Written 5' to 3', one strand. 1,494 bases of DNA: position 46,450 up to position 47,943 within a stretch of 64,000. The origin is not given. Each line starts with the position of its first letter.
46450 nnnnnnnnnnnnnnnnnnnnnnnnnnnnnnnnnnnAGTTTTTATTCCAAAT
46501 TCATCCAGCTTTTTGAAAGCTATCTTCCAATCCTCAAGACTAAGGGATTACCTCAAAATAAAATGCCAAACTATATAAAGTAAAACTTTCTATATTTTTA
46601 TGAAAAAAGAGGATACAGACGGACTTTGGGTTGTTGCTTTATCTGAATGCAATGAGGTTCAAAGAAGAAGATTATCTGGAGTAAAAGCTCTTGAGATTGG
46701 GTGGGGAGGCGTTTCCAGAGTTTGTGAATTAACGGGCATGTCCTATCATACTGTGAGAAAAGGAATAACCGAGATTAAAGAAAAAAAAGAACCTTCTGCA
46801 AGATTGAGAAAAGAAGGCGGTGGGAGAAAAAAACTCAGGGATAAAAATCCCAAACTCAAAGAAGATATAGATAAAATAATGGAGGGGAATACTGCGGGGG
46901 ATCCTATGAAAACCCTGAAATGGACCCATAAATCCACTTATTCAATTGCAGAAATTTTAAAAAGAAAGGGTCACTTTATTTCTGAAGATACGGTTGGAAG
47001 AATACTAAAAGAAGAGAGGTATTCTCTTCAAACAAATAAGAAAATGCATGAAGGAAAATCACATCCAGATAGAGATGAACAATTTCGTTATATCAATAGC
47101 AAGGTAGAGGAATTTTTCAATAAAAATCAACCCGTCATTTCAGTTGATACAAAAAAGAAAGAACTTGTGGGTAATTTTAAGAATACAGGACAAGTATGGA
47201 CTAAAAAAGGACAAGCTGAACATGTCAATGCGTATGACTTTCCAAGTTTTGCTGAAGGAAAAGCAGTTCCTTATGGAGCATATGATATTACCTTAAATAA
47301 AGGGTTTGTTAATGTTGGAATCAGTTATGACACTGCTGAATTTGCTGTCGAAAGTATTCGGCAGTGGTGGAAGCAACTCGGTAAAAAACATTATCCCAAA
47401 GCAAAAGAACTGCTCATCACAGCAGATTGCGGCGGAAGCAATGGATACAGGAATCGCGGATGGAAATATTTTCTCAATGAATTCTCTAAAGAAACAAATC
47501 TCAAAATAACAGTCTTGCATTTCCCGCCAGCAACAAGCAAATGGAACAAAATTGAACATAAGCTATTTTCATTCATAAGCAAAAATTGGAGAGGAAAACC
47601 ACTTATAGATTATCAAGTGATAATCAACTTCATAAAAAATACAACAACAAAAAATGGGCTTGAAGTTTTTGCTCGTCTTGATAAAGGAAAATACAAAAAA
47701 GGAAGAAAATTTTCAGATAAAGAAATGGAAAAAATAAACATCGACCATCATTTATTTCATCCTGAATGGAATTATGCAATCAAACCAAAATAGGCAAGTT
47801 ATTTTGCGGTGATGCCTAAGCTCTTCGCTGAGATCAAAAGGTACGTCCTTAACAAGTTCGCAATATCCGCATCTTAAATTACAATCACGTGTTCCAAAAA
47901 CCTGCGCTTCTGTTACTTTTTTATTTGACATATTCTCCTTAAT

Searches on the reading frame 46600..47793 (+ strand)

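Call 67: search_protein_families(library=ncbifam, proteins=[window:46600-47793:+], max_evalue=0.00001)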
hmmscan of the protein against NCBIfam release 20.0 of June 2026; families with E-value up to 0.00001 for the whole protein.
window:46600-47793:+ (397 aa): 2 families
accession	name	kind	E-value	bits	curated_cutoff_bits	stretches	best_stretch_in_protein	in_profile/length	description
NF033519.0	transpos_ISAzo13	equivalog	5.1e-167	555.8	200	1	15-396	3-387/387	ISAzo13 family transposase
NF033545.0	transpos_IS630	equivalog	1e-13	51.4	100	1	34-333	12-279/299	IS630 family transposase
